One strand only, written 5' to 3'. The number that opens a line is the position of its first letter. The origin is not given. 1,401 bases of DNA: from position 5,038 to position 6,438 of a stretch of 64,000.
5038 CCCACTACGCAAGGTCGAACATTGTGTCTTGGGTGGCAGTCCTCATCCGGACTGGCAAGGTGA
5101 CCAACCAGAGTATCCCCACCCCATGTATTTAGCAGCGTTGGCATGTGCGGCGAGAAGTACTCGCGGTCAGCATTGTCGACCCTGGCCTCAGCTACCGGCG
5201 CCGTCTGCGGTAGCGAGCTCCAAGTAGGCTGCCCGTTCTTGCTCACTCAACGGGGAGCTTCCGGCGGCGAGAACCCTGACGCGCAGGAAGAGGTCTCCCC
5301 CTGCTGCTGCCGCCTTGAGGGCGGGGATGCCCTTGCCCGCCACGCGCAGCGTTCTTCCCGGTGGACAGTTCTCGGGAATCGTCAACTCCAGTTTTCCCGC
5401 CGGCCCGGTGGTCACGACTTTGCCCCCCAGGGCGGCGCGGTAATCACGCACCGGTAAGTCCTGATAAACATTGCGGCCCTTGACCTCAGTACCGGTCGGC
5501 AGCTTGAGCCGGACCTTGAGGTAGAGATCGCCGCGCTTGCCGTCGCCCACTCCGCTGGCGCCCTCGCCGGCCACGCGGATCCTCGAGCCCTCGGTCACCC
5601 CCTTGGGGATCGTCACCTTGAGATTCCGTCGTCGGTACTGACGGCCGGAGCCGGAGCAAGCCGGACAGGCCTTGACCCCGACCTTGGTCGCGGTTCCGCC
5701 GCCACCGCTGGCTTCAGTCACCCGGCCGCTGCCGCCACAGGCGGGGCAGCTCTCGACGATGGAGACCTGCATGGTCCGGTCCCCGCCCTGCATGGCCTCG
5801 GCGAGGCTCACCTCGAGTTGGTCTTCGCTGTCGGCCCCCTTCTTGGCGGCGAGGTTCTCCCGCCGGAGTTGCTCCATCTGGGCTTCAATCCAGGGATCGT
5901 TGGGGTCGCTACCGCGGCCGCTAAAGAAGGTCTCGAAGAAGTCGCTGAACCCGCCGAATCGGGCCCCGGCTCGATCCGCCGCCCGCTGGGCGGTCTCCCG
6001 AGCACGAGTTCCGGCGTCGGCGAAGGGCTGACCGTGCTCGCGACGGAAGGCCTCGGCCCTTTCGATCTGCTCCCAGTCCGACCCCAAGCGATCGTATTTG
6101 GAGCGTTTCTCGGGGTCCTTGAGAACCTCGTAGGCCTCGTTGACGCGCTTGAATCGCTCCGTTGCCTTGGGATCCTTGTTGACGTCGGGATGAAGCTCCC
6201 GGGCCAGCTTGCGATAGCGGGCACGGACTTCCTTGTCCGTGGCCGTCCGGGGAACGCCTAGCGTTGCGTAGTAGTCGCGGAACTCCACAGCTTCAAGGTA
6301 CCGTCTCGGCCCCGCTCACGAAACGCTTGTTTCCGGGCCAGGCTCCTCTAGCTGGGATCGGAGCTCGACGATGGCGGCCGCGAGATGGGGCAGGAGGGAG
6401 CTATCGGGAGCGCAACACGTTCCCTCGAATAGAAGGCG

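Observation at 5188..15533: Candidate carrier-protein-centred ligase / PLP / peptidase locus with AAA+-vWA and J-domain partners (possible undescribed system)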

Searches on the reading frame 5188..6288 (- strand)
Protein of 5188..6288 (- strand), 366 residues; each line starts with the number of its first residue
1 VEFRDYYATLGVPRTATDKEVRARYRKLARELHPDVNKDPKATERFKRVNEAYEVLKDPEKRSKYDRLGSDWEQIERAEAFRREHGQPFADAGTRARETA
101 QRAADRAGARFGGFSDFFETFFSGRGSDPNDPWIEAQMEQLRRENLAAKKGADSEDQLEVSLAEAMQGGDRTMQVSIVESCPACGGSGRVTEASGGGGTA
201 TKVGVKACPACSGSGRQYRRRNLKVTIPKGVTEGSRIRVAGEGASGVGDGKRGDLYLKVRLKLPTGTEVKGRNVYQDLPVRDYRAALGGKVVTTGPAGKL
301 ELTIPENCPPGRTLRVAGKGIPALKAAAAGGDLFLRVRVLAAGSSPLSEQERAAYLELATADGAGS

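Call 5: search_protein_families(library=pfam, proteins=[window:5188-6288:-], max_evalue=0.01)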
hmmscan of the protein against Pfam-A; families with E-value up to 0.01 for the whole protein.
window:5188-6288:- (366 aa): 4 families
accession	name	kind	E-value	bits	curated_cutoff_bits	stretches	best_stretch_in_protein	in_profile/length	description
PF01556.23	DnaJ_C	-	1.5e-30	106.7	26.6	1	157-339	4-149/152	DnaJ C terminal domain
PF00226.36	DnaJ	-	3.7e-26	91.4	27.8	1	5-66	1-63/63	DnaJ domain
PF00684.25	DnaJ_CXXCXGXG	-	0.001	19.7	32.7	1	176-219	13-55/65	DnaJ central domain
PF13453.11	Zn_ribbon_TFIIB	-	0.0048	16.7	22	0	208-225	2-19/41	Transcription factor zinc-finger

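Call 6: search_protein_families(library=ncbifam, proteins=[window:5188-6288:-], max_evalue=0.01)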
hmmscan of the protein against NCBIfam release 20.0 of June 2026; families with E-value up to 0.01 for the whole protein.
window:5188-6288:- (366 aa): 17 families
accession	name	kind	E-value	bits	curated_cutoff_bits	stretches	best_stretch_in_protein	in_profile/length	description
TIGR02349.1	DnaJ_bact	equivalog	3.5e-74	250.3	377.2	2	5-192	1-157/354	molecular chaperone DnaJ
NF008035.0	PRK10767.1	subfamily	7.4e-63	212.8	338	2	205-340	194-328/374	molecular chaperone DnaJ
NF010892.0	PRK14299.1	equivalog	2e-54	184.8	392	2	2-176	2-154/291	chaperone protein DnaJ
NF010871.0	PRK14278.1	equivalog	2.8e-52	177.9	502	3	4-73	3-72/378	molecular chaperone DnaJ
NF010872.0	PRK14279.1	equivalog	1.7e-47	162.4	556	2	4-189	9-184/394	molecular chaperone DnaJ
NF010894.0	PRK14301.1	equivalog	5.1e-45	154.1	548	1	1-342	1-333/373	chaperone protein DnaJ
NF010885.0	PRK14292.1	equivalog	5.1e-44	150.8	585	2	5-195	3-154/371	chaperone protein DnaJ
NF007618.0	PRK10266.1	equivalog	1e-43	150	403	2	1-176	1-142/306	curved DNA-binding protein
NF010874.0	PRK14281.1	equivalog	2.5e-43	148.7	619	2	4-191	3-176/397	chaperone protein DnaJ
NF037946.1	terminal_TopJ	equivalog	9.9e-32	110.3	300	2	4-83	5-84/810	terminal organelle assembly protein TopJ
TIGR03835.1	termin_org_DnaJ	equivalog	5.3e-21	74.7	512.25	1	4-81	2-79/871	terminal organelle assembly protein TopJ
NF050028.1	CldAdptActJ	equivalog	1.8e-07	31.6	150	1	5-65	3-69/93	cold adaptation protein ActJcold adaptation protein ActJ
TIGR00714.1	hscB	equivalog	6.1e-07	29.7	46.75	1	18-65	5-56/156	Fe-S protein assembly co-chaperone HscB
NF001420.0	PRK00294.1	equivalog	4.7e-05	23.5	169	1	20-65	22-73/173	co-chaperone HscB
NF006948.0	PRK09430.1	equivalog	0.00028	20.6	162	1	4-57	200-261/267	co-chaperone DjlA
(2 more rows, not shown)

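Call 89: search_protein_families(library=padloc, proteins=[window:5188-6288:-], max_evalue=0.001)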
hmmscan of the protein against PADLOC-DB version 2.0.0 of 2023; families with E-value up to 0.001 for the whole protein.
window:5188-6288:- (366 aa): 0 families
